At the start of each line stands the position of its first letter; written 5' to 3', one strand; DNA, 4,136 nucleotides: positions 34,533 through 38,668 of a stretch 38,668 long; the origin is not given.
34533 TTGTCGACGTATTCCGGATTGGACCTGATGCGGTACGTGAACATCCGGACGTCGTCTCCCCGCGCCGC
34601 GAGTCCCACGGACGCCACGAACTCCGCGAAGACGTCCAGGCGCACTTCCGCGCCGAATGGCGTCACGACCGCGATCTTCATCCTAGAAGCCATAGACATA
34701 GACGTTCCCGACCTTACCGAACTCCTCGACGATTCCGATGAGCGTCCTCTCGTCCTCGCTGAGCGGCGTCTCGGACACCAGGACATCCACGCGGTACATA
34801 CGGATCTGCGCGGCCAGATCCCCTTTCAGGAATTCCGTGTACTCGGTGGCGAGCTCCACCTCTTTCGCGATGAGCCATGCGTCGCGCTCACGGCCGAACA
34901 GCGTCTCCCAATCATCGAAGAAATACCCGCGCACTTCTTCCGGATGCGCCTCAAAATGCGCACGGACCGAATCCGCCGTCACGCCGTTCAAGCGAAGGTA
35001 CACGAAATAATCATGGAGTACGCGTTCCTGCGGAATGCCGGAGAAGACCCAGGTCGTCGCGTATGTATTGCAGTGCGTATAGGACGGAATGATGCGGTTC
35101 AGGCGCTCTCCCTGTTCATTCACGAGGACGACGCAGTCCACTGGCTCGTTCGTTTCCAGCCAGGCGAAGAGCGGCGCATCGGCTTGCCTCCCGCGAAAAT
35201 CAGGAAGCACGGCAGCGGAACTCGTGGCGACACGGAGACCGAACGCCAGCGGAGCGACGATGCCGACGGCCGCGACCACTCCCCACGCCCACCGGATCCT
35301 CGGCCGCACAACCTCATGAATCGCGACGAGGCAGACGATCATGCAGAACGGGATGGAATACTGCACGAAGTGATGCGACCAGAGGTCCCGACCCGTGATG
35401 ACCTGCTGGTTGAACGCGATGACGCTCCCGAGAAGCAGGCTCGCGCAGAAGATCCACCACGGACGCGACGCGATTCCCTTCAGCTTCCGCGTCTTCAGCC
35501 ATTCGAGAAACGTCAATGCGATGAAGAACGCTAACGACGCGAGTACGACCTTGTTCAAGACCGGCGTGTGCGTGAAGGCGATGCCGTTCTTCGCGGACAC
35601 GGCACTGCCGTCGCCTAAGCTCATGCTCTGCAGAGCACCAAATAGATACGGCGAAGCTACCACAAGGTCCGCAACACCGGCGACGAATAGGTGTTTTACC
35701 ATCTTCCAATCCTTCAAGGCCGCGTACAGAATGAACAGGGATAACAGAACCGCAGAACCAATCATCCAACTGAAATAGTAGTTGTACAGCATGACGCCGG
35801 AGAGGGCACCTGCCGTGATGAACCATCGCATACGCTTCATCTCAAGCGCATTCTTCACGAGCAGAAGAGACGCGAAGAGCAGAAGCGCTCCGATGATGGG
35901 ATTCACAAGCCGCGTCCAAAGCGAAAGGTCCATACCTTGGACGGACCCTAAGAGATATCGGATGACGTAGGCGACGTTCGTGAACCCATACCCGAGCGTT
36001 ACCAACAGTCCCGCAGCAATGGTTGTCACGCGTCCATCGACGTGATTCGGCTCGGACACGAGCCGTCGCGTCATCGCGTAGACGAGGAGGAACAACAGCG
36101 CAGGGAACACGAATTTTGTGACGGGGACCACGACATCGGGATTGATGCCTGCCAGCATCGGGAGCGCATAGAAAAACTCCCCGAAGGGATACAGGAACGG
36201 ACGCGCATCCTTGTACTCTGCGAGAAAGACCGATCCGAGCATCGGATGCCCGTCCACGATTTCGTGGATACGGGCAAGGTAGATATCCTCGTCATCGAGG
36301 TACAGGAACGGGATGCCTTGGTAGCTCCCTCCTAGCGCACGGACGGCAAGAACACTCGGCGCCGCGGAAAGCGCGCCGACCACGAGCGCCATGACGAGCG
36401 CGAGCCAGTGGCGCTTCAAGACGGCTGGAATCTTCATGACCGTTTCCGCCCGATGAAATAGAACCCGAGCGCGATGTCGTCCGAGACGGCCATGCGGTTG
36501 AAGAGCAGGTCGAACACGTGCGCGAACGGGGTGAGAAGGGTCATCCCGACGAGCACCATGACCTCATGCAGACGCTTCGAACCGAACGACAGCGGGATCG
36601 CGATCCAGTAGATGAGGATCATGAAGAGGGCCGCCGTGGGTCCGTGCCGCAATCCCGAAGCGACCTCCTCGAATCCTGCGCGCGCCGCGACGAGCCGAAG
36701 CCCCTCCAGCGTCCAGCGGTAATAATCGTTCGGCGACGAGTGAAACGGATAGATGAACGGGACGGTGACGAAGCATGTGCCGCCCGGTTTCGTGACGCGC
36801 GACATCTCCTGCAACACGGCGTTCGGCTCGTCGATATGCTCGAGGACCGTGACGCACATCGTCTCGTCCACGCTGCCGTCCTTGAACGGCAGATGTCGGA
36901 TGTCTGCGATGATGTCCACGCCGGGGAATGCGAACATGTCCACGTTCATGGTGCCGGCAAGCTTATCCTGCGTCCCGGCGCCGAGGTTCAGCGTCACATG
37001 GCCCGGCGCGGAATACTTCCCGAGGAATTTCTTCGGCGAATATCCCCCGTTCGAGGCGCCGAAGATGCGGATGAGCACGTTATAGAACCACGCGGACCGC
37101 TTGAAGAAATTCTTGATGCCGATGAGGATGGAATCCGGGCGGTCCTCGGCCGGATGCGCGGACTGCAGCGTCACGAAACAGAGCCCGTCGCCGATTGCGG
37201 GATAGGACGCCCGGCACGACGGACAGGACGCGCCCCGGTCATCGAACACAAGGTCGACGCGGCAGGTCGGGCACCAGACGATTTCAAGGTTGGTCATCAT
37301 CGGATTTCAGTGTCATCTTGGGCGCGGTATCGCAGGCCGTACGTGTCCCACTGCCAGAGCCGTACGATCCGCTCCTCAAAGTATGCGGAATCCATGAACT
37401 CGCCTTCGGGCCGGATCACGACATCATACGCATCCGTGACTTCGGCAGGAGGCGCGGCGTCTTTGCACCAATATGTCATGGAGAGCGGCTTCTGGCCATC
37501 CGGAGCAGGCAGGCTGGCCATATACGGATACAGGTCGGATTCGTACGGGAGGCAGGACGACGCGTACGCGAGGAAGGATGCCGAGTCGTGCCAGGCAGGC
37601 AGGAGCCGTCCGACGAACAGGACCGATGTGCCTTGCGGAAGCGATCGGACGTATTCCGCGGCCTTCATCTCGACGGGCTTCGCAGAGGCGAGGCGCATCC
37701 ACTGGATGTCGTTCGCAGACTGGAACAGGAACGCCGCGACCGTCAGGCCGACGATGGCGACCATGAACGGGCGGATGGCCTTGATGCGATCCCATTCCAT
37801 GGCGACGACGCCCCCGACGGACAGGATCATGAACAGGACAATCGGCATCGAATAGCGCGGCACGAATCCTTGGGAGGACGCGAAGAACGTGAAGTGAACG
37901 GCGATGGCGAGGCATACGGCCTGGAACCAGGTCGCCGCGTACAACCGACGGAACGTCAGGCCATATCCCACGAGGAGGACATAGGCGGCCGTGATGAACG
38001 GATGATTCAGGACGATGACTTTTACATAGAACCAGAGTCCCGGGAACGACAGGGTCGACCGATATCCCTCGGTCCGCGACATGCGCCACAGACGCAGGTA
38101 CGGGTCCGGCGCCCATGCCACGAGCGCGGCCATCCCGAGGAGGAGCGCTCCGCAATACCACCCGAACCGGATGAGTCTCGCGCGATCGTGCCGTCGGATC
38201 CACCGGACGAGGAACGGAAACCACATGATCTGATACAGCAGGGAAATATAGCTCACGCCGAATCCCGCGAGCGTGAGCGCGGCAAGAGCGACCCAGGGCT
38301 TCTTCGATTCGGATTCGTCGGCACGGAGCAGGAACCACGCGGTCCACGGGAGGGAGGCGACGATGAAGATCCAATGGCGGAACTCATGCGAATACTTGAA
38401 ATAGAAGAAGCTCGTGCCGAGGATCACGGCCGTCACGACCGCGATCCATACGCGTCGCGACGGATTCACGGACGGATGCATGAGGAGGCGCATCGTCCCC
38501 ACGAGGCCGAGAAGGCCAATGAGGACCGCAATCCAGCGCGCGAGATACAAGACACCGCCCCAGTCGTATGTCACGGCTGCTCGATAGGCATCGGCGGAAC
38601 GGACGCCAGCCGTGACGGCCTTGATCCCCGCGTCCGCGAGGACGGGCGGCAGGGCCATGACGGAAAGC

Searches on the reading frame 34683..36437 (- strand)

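Call 8: search_protein_families(library=pfam, proteins=[window:34683-36437:-], max_evalue=0.001)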
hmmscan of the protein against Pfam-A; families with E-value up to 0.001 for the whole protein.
window:34683-36437:- (584 aa): 1 family
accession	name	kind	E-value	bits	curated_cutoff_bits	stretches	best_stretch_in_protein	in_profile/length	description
PF13231.12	PMT_2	-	0.00093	19.9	26.1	1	174-265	68-158/160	Dolichyl-phosphate-mannose-protein mannosyltransferase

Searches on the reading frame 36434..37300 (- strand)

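Call 40: search_protein_families(library=pfam, proteins=[window:36434-37300:-], max_evalue=0.001)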
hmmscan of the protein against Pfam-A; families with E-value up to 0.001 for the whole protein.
window:36434-37300:- (288 aa): 5 families
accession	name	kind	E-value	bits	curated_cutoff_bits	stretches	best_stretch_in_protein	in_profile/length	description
PF08241.18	Methyltransf_11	-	1.1e-12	48.9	21.2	1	130-178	47-95/95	Methyltransferase domain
PF13649.12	Methyltransf_25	-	1.3e-07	32.6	27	1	131-174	52-97/97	Methyltransferase domain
PF13847.12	Methyltransf_31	-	2.6e-06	27.6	27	1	131-179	60-110/145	Methyltransferase domain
PF13489.12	Methyltransf_23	-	6.3e-05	23.2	27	1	102-183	25-121/164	Methyltransferase domain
PF08242.18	Methyltransf_12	-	0.00069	20.7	30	0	139-175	64-97/98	Methyltransferase domain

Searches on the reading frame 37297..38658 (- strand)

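Call 40: search_protein_families(library=pfam, proteins=[window:37297-38658:-], max_evalue=0.001)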
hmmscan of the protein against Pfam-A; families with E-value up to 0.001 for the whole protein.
window:37297-38658:- (453 aa): 1 family
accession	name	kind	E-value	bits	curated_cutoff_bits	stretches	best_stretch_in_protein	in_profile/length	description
PF13231.12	PMT_2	-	0.00085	20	26.1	1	37-179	24-154/160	Dolichyl-phosphate-mannose-protein mannosyltransferase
